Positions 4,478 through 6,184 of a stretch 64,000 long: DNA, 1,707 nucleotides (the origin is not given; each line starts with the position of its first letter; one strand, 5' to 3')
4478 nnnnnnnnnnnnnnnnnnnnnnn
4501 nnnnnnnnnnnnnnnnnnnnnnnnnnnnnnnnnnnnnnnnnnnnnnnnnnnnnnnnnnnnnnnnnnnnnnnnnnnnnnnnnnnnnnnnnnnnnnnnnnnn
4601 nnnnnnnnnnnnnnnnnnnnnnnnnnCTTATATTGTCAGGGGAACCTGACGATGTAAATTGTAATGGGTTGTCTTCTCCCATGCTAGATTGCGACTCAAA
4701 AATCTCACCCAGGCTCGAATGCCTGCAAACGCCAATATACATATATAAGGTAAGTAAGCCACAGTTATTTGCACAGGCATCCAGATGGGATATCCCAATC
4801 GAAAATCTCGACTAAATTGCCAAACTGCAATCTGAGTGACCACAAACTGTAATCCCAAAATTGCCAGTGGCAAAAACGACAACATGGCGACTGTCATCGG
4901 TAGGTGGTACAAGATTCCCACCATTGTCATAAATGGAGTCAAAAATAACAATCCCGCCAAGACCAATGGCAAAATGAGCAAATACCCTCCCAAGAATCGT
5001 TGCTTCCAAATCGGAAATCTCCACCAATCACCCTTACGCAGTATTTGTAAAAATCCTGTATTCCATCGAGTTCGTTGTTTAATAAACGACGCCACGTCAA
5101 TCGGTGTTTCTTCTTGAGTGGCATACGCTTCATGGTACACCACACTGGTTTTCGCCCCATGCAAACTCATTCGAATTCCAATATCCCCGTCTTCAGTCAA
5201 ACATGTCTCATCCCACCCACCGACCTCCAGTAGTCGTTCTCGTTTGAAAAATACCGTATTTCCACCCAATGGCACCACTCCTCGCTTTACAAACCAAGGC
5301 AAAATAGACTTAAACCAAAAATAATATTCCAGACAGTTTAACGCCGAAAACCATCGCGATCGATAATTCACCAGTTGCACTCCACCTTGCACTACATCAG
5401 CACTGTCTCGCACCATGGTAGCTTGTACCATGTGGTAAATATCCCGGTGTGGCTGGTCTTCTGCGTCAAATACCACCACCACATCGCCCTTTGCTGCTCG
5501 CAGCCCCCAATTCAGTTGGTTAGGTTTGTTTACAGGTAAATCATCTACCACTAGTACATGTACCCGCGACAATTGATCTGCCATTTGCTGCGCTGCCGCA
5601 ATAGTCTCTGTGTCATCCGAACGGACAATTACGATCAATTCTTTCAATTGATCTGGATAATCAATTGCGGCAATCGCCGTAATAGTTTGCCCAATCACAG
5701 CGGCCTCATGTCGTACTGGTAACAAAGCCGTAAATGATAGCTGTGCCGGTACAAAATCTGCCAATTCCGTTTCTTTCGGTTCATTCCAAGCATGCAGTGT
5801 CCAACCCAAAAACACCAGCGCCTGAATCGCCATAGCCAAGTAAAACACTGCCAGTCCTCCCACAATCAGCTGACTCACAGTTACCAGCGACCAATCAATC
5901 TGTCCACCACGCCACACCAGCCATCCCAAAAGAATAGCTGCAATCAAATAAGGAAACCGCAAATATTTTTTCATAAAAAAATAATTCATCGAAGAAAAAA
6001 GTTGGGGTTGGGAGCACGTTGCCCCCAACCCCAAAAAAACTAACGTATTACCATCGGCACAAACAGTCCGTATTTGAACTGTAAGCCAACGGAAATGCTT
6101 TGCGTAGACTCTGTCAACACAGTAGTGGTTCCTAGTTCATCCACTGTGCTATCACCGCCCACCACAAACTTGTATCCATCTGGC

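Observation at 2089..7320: Exopolysaccharide-type locus: secreted protein, processive GT2 synthase and a GT-C/GH8 fusion, co-directional with fusA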

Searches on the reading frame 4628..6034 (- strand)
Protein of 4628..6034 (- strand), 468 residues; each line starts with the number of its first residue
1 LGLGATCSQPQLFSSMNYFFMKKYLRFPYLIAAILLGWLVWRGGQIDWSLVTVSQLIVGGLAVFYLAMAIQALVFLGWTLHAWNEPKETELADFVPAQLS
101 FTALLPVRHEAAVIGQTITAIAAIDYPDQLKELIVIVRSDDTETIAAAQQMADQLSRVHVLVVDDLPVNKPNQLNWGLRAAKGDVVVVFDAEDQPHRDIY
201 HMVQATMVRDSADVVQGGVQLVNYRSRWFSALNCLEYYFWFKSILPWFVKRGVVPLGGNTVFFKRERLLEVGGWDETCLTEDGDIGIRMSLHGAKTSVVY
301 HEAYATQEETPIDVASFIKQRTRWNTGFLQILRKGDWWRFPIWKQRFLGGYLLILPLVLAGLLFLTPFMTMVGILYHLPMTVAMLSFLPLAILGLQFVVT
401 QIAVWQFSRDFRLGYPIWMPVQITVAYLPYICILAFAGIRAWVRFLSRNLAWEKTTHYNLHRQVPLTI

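Call 3: search_protein_families(library=pfam, proteins=[window:4628-6034:-], max_evalue=0.1)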
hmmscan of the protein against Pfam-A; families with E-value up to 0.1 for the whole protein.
window:4628-6034:- (468 aa): 6 families
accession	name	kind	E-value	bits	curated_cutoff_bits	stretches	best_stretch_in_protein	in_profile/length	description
PF13641.12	Glyco_tranf_2_3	-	1.1e-39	137.2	27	1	101-325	3-228/230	Glycosyltransferase like family 2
PF13632.12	Glyco_trans_2_3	-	2.3e-22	80.2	27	1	186-388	2-190/198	Glycosyl transferase family group 2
PF00535.33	Glycos_transf_2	-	9.5e-13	48.9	23.3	1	104-232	3-128/168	Glycosyl transferase family 2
PF13506.12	Glyco_transf_21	-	1.8e-05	24.7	21.7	1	169-325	17-173/174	Glycosyl transferase family 21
PF10111.15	Glyco_tranf_2_2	-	0.00065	19.7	27.3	1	113-291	14-201/276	Glycosyltransferase like family 2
PF03552.20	Cellulose_synt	-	0.0083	15.1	24.7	1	273-333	416-476/722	Cellulose synthase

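Call 4: search_protein_families(library=ncbifam, proteins=[window:4628-6034:-], max_evalue=0.1)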
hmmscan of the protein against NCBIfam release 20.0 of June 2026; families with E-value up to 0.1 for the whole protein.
window:4628-6034:- (468 aa): 18 families
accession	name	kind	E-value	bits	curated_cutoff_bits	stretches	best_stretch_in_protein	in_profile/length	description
TIGR03937.1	PgaC_IcaA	equivalog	7.3e-19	68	422.3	1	98-408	44-348/407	poly-beta-1,6-N-acetyl-D-glucosamine synthase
NF053846.1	glyco_with_XrtP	equivalog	1.2e-17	63.8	520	1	62-456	6-436/440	XrtP-associated glycosyltransferase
TIGR03030.1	CelA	equivalog_domain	8.4e-13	47.2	699.1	2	259-333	310-382/714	UDP-forming cellulose synthase catalytic subunit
NF011305.0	PRK14716.1-3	equivalog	1.2e-12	47.7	409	1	100-457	54-453/486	glycosyl transferase family protein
NF041865.1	EpsU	equivalog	3.1e-12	46.2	700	1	91-336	31-273/394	exopolysaccharide biosynthesis GT2 family glycosyltransferase EpsU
NF011307.0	PRK14716.1-5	equivalog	7.3e-11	41.6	431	1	62-460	25-450/464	glycosyl transferase family protein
TIGR04283.1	glyco_like_mftF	equivalog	9.8e-11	41.7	182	1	105-293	5-173/221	TIGR04283 family arsenosugar biosynthesis glycosyltransferase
NF008558.0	PRK11498.1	equivalog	1.4e-09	36.4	992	2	109-211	283-381/872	UDP-forming cellulose synthase catalytic subunit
TIGR03469.1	HpnB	hypoth_equivalog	4.6e-09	35.8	379.25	1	78-274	23-229/386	hopene-associated glycosyltransferase HpnB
TIGR03965.1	mycofact_glyco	equivalog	1.4e-08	34.1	280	1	100-332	75-304/467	mycofactocin biosynthesis glycosyltransferase MftF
TIGR03111.1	glyc2_xrt_Gpos1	hypoth_equivalog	1.4e-06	27.4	363.95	1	99-334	49-292/439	TIGR03111 family XrtG-associated glycosyltransferase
NF041875.1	EPS_EpsD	equivalog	3.7e-06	26.6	370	1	111-319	11-218/325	exopolysaccharide biosynthesis glycosyltransferase EpsD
NF010496.0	PRK13915.1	equivalog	1.3e-05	24.4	262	1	97-210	29-146/307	glucosyl-3-phosphoglycerate synthase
TIGR04242.1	nodulat_NodC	equivalog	3.7e-05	22.8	550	1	103-239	52-188/395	chitooligosaccharide synthase NodC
NF007482.0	PRK10073.1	equivalog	0.003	16.6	423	1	132-219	37-122/334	glycosyltransferase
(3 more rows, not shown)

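Call 14: search_solved_structures(query=window:4628-6034:-, max_evalue=1, show_alignments=2)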
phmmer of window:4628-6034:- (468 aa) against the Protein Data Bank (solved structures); distinct sequences matched with E-value up to 1: 13.
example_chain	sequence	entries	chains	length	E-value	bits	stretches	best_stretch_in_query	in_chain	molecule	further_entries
5ej1_A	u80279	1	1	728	8e-09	38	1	170-399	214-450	Putative cellulose synthase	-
4hg6_A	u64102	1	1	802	1.1e-08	37.6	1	170-399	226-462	Cellulose Synthase Subunit A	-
4p00_A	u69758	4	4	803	1.1e-08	37.6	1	170-399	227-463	Cellulose Synthase A subunit | Cellulose Synthase subunit A | Putative cellulose synthase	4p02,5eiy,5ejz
6yv7_A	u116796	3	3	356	1e-07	34.4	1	63-294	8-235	Glycosyl transferase, family 2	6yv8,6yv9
6yv7_B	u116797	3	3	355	1.2e-07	34.1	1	70-294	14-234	Glycosyl transferase, family 2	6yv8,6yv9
3ckj_A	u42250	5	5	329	0.002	20.2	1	81-196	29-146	Putative uncharacterized protein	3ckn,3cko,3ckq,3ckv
6p61_A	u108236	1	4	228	0.0041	19.2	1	108-235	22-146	Glycosyltransferase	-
4ddz_A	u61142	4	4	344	0.026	16.5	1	52-196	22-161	GLUCOSYL-3-PHOSPHOGLYCERATE SYNTHASE (GpgS) | Glucosyl-3-phosphoglycerate synthase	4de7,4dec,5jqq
4y6n_A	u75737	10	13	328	0.032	16.2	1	78-196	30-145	Glucosyl-3-phosphoglycerate synthase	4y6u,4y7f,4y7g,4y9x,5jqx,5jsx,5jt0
3e25_A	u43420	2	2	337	0.047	15.7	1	93-196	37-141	Putative uncharacterized protein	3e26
5tze_C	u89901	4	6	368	0.42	12.5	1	100-215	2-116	Glycosyl transferase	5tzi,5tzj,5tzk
6xaz_A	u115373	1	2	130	0.85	11.5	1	163-205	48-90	PR domain zinc finger protein 5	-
5tz8_A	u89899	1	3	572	0.92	11.4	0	100-215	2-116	Glycosyl transferase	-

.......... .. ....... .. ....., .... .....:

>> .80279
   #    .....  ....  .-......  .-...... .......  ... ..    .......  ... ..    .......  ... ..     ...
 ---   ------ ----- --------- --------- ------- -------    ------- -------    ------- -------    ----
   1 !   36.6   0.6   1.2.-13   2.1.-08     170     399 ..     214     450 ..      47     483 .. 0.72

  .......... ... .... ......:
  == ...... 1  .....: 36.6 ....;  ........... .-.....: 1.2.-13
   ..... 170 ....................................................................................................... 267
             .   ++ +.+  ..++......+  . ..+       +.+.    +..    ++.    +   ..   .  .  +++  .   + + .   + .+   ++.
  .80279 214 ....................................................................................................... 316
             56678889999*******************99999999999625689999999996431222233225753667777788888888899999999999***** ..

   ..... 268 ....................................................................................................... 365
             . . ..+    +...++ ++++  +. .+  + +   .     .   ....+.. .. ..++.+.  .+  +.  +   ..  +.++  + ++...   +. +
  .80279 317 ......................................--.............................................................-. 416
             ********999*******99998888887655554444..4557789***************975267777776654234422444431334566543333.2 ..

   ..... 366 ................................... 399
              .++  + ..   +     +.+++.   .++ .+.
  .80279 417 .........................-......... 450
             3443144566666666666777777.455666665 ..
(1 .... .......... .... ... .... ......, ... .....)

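Call 16: find_homologous_proteins(query=window:4628-6034:-)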
Query window:4628-6034:- (468 aa): 2368 proteins with E <= 0.001 among 8000 candidates; the best 120 are listed.
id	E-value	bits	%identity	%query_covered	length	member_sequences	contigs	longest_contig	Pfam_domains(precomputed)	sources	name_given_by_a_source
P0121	0.0e+0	1025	100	96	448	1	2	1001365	PF13632.13,PF13506.14,PF13641.13,PF00535.33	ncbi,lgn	-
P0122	1.7e-163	563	59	89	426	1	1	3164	PF13632.13,PF13506.14,PF13641.13,PF00535.33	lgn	-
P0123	1.7e-150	520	50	97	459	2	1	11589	PF13632.13,PF13641.13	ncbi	-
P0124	2.3e-146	506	54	90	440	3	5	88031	PF13632.13,PF13641.13,PF00535.33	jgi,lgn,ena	-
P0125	5.1e-146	505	54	92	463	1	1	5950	PF13632.13,PF13506.14,PF13641.13,PF00535.33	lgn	-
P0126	3.5e-144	499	53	88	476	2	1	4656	PF13632.13,PF13506.14,PF13641.13,PF00535.33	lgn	-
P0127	5.5e-143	495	54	86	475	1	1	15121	PF13632.13,PF13641.13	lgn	-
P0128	1.1e-141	491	53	88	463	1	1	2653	PF13632.13,PF10111.15,PF13641.13,PF00535.33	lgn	-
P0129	3.9e-139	483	53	90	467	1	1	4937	PF13632.13,PF13506.14,PF13641.13,PF00535.33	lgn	-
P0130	6.2e-138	479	51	93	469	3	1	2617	PF13632.13,PF13506.14,PF13641.13,PF11987.14,PF00535.33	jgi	-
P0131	2.7e-133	463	48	94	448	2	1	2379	PF13632.13,PF13506.14,PF13641.13,PF00535.33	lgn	-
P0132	4.0e-133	463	47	95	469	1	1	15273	PF13632.13,PF13641.13,PF00535.33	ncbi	-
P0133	4.2e-133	463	50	92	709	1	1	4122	PF13632.13,PF10111.15,PF13506.14,PF13641.13,PF00535.33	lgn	-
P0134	1.1e-132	461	50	88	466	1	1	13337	PF13632.13,PF13506.14,PF13641.13,PF00535.33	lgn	-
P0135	1.2e-132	461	49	87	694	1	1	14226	PF13632.13,PF10111.15,PF13506.14,PF13641.13,PF00535.33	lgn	-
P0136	2.4e-132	460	50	84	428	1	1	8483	PF13632.13,PF13506.14,PF13641.13,PF00535.33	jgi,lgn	jgi:cellulose synthase/poly-beta-1,6-N-acetylglucosamine synthase-like glycosyltransferase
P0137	8.8e-132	458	46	94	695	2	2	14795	PF13632.13,PF10111.15,PF13506.14,PF13641.13,PF00535.33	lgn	-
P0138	1.4e-131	458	46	89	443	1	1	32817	PF13632.13,PF10111.15,PF13506.14,PF13641.13,PF00535.33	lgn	-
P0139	2.2e-131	457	50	87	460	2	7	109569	PF13632.13,PF13506.14,PF13641.13,PF00535.33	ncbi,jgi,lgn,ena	-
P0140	7.3e-131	455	50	85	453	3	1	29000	PF13632.13,PF13506.14,PF13641.13,PF00535.33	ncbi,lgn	-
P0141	1.1e-130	455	49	87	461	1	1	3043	PF13632.13,PF13506.14,PF13641.13,PF00535.33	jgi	-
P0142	1.7e-130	454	46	98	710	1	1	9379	PF13632.13,PF10111.15,PF13641.13,PF00535.33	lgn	-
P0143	1.9e-130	454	50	86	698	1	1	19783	PF13632.13,PF13641.13,PF00535.33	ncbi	-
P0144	4.3e-130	453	46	96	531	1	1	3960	PF13632.13,PF13506.14,PF13641.13,PF00535.33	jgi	jgi:cellulose synthase/poly-beta-1,6-N-acetylglucosamine synthase-like glycosyltransferase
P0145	4.9e-130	453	50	85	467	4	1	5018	PF13632.13,PF13506.14,PF13641.13,PF00535.33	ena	-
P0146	5.2e-130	453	47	89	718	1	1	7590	PF13632.13,PF10111.15,PF13506.14,PF13641.13,PF00535.33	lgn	-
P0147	7.8e-130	452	50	87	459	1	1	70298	PF13632.13,PF13506.14,PF13641.13,PF00535.33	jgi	-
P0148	8.4e-130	452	50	89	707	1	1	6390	PF13632.13,PF13506.14,PF13641.13,PF00535.33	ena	-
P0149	9.6e-130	452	49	84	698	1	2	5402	PF13632.13,PF10111.15,PF13506.14,PF13641.13,PF00535.33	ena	-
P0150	1.1e-129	451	49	85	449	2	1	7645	PF13632.13,PF13506.14,PF13641.13,PF00535.33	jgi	-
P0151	1.2e-129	451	51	87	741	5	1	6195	PF13632.13,PF10111.15,PF13506.14,PF13641.13,PF00535.33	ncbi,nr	ncbi:glycosyltransferase [Patescibacteria group bacterium]|nr:glycosyltransferase [Patescibacteria g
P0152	1.3e-129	451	47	94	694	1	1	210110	PF13632.13,PF10111.15,PF13506.14,PF13641.13,PF03552.21,PF00535.33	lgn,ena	-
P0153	2.3e-129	450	48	90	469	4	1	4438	PF13632.13,PF13506.14,PF13641.13,PF00535.33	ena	-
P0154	2.8e-129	450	50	85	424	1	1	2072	PF13632.13,PF13641.13,PF00535.33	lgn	-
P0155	2.9e-129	450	48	90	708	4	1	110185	PF13632.13,PF13506.14,PF13641.13,PF00535.33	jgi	-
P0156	4.3e-129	450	49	88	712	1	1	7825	PF13632.13,PF13641.13,PF00535.33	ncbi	-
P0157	4.4e-129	450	49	86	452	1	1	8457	PF13632.13,PF13506.14,PF13641.13,PF00535.33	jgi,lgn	jgi:cellulose synthase/poly-beta-1,6-N-acetylglucosamine synthase-like glycosyltransferase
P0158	7.4e-129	449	50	86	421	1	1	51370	PF13632.13,PF13506.14,PF13641.13,PF00535.33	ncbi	-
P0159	7.5e-129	449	47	94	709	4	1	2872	PF13632.13,PF10111.15,PF13506.14,PF13641.13,PF00535.33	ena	-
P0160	1.3e-128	448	49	88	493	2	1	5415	PF13632.13,PF13506.14,PF13641.13,PF00535.33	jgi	-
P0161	1.4e-128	448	45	95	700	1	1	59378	PF13632.13,PF10111.15,PF13506.14,PF13641.13,PF00535.33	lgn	-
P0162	2.3e-128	447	48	89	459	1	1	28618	PF13632.13,PF13641.13,PF00535.33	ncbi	-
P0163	2.7e-128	447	49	86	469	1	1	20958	PF13632.13,PF13506.14,PF13641.13,PF00535.33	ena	-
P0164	2.8e-128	447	49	93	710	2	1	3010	PF13632.13,PF13641.13,PF00535.33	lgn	-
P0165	2.8e-128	447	46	97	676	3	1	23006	PF13632.13,PF13506.14,PF13641.13,PF00535.33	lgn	-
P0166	4.9e-128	446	48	87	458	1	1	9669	PF13632.13,PF13506.14,PF13641.13,PF00535.33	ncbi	-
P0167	5.7e-128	446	48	84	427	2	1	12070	PF13632.13,PF13641.13,PF00535.33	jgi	jgi:glycosyltransferase XagB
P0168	7.6e-128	445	48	85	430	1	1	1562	PF13632.13,PF10111.15,PF13506.14,PF13641.13,PF00535.33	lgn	-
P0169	8.9e-128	445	48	87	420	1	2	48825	PF13632.13,PF13641.13,PF00535.33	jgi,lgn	jgi:cellulose synthase/poly-beta-1,6-N-acetylglucosamine synthase-like glycosyltransferase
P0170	1.1e-127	445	49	87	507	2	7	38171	PF13632.13,PF13641.13,PF00535.33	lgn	-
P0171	2.2e-127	444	48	89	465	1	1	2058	PF13632.13,PF13506.14,PF13641.13,PF00535.33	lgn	-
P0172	2.4e-127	444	49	85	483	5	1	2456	PF13632.13,PF13506.14,PF13641.13,PF00535.33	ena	-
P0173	2.7e-127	444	51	85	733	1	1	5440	PF13632.13,PF13506.14,PF13641.13,PF04138.21,PF00535.33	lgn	-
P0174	2.8e-127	444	45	89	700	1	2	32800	PF13632.13,PF10111.15,PF13506.14,PF13641.13,PF00535.33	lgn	-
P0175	3.2e-127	443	48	84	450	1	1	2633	PF13632.13,PF13506.14,PF13641.13,PF00535.33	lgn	-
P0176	3.2e-127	443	49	86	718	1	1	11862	PF13632.13,PF10111.15,PF13506.14,PF13641.13,PF00535.33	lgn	-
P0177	3.5e-127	443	48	85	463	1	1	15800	PF13632.13,PF13506.14,PF13641.13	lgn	-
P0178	4.1e-127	443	50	86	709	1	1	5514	PF13632.13,PF10111.15,PF13641.13,PF00535.33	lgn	-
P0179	4.6e-127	443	49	88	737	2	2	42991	PF13632.13,PF10111.15,PF13506.14,PF13641.13,PF00535.33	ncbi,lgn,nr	ncbi:MAG: glycosyltransferase [Candidatus Levybacteria bacterium]|nr:glycosyltransferase [Candidatus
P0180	4.9e-127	443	47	89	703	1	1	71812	PF13632.13,PF13641.13,PF00535.33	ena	-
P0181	5.5e-127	443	46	96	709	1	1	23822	PF13632.13,PF10111.15,PF13641.13,PF00535.33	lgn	-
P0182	6.3e-127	442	45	94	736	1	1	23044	PF13632.13,PF10111.15,PF13506.14,PF13641.13,PF00535.33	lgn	-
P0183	6.8e-127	442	48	85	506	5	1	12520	PF13632.13,PF13506.14,PF13641.13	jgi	jgi:cellulose synthase/poly-beta-1,6-N-acetylglucosamine synthase-like glycosyltransferase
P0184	7.9e-127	442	48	87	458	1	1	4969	PF13632.13,PF13506.14,PF13641.13,PF00535.33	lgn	-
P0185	1.1e-126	442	50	84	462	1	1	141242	PF13632.13,PF13641.13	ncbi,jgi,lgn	ncbi:MAG: glycosyltransferase [Candidatus Shapirobacteria bacterium]|jgi:cellulose synthase/poly-bet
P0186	1.1e-126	442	47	87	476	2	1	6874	PF13632.13,PF13506.14,PF13641.13,PF00535.33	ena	-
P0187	1.4e-126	441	48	82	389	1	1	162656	PF13632.13,PF10111.15,PF13506.14,PF13641.13,PF00535.33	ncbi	-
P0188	1.8e-126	441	46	94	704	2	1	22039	PF13632.13,PF10111.15,PF13641.13,PF00535.33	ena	-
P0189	2.2e-126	441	47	89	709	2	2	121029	PF13632.13,PF10111.15,PF13641.13,PF00535.33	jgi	jgi:glycosyltransferase XagB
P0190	2.4e-126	440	46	89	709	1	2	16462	PF13632.13,PF10111.15,PF13641.13,PF00535.33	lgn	-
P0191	2.5e-126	440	48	84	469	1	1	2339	PF13632.13,PF13506.14,PF13641.13,PF00535.33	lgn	-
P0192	2.6e-126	440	49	87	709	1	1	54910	PF13632.13,PF10111.15,PF13506.14,PF13641.13,PF00535.33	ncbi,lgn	-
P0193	3.0e-126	440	49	85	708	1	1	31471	PF13632.13,PF10111.15,PF13641.13,PF03552.21,PF00535.33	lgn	-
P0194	3.2e-126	440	49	89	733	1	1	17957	PF13632.13,PF10111.15,PF13506.14,PF13641.13,PF00535.33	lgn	-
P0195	4.5e-126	440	47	89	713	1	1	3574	PF13632.13,PF13506.14,PF13641.13,PF00535.33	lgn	-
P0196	5.1e-126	439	47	93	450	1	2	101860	PF13632.13,PF13641.13,PF00535.33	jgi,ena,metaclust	metaclust:\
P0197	5.2e-126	439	45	94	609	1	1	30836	PF13632.13,PF13506.14,PF13641.13,PF00535.33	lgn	-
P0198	5.2e-126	439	48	86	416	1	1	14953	PF13632.13,PF13506.14,PF13641.13,PF00535.33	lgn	-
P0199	6.3e-126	439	46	89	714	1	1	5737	PF13632.13,PF13641.13,PF00535.33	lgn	-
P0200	7.2e-126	439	47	88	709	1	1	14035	PF13632.13,PF10111.15,PF13506.14,PF13641.13,PF00535.33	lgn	-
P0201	8.7e-126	439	47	87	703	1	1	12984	PF13632.13,PF10111.15,PF13641.13,PF00535.33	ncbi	-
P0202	8.9e-126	439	49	90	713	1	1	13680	PF13632.13,PF10111.15,PF13641.13,PF03552.21,PF00535.33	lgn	-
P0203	9.0e-126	439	49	83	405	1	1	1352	PF13632.13,PF10111.15,PF13506.14,PF13641.13,PF00535.33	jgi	jgi:cellulose synthase/poly-beta-1,6-N-acetylglucosamine synthase-like glycosyltransferase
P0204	1.1e-125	438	49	85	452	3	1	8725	PF13632.13,PF13506.14,PF13641.13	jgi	-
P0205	1.2e-125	438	48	88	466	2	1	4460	PF13632.13,PF13506.14,PF13641.13,PF00535.33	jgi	jgi:cellulose synthase/poly-beta-1,6-N-acetylglucosamine synthase-like glycosyltransferase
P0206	1.5e-125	438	50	84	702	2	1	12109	PF13632.13,PF13506.14,PF13641.13,PF00535.33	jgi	-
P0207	1.8e-125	438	47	87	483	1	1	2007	PF13632.13,PF13641.13,PF00535.33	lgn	-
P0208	1.9e-125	438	47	89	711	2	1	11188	PF13632.13,PF10111.15,PF13641.13,PF00535.33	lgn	-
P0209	2.3e-125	437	46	92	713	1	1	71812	PF13632.13,PF10111.15,PF13641.13,PF00535.33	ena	-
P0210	2.6e-125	437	48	87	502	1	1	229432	PF13632.13,PF13506.14,PF13641.13,PF00535.33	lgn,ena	-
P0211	3.6e-125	437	48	88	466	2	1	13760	PF13632.13,PF13506.14,PF13641.13,PF00535.33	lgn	-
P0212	4.1e-125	436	46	94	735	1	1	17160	PF13632.13,PF10111.15,PF13641.13,PF00535.33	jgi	jgi:glycosyltransferase XagB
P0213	4.2e-125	436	45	94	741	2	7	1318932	PF13632.13,PF10111.15,PF13506.14,PF13641.13,PF00535.33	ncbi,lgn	-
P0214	5.4e-125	436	48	85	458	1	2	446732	PF13632.13,PF13506.14,PF13641.13,PF00535.33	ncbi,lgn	-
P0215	5.6e-125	436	46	94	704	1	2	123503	PF13632.13,PF10111.15,PF13641.13,PF00535.33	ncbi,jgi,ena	-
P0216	6.6e-125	436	47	85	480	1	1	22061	PF13632.13,PF13506.14,PF13641.13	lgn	-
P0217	7.0e-125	436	44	95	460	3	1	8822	PF13632.13,PF10111.15,PF13506.14,PF13641.13,PF00535.33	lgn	-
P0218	7.8e-125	435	48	82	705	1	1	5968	PF13632.13,PF10111.15,PF13641.13,PF00535.33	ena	-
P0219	9.6e-125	435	46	87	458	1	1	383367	PF13632.13,PF13641.13,PF00535.33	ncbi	-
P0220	1.0e-124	435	45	94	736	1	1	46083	PF13632.13,PF10111.15,PF13506.14,PF13641.13,PF00535.33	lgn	-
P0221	1.1e-124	435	47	89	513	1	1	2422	PF13632.13,PF13506.14,PF13641.13,PF00535.33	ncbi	-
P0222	1.1e-124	435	46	91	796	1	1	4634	PF13632.13,PF13506.14,PF13641.13,PF00498.32,PF16697.11,PF00535.33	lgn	-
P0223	2.1e-124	434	48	86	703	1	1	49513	PF13632.13,PF10111.15,PF13641.13,PF00535.33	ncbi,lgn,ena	-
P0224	2.2e-124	434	46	96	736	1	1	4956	PF13632.13,PF10111.15,PF13506.14,PF13641.13,PF00535.33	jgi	jgi:glycosyltransferase XagB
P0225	2.7e-124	434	46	94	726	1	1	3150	PF13632.13,PF10111.15,PF13506.14,PF13641.13,PF00535.33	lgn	-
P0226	2.9e-124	434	49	85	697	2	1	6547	PF13632.13,PF10111.15,PF13506.14,PF13641.13,PF00535.33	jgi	-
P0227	3.0e-124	434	46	88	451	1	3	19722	PF13632.13,PF13506.14,PF13641.13,PF00535.33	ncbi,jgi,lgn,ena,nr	ncbi:MAG TPA: glycosyltransferase [Clostridia bacterium]|nr:glycosyltransferase [Clostridia bacteriu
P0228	3.1e-124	434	48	88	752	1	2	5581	PF13632.13,PF10111.15,PF13506.14,PF13641.13,PF00535.33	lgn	-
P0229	4.5e-124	433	46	86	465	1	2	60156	PF13632.13,PF13506.14,PF13641.13,PF00535.33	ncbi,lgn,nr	ncbi:glycosyltransferase [Patescibacteria group bacterium]|nr:glycosyltransferase [Patescibacteria g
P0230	4.5e-124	433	48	85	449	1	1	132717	PF13632.13,PF13641.13,PF00535.33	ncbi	-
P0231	4.6e-124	433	47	87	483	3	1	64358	PF13632.13,PF13506.14,PF13641.13,PF00535.33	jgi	-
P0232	6.0e-124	433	48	85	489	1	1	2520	PF13632.13,PF13506.14,PF13641.13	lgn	-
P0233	6.3e-124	433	47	85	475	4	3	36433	PF13632.13,PF13506.14,PF13641.13,PF00535.33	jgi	-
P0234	6.9e-124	432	48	88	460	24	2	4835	PF13632.13,PF13506.14,PF13641.13,PF00535.33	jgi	-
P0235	7.7e-124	432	47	87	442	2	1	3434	PF13632.13,PF10111.15,PF13641.13,PF00535.33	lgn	-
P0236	9.6e-124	432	49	85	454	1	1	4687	PF13632.13,PF13506.14,PF13641.13,PF00535.33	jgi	jgi:cellulose synthase/poly-beta-1,6-N-acetylglucosamine synthase-like glycosyltransferase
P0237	9.7e-124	432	47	87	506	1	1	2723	PF13632.13,PF13506.14,PF13641.13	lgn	-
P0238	9.8e-124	432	48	87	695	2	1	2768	PF13632.13,PF10111.15,PF13506.14,PF13641.13,PF03552.21,PF00535.33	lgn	-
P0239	1.2e-123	432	48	87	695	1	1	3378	PF13632.13,PF10111.15,PF13506.14,PF13641.13,PF03552.21,PF00535.33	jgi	jgi:glycosyltransferase XagB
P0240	1.8e-123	431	42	95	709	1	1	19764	PF13632.13,PF10111.15,PF13506.14,PF13641.13,PF00535.33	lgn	-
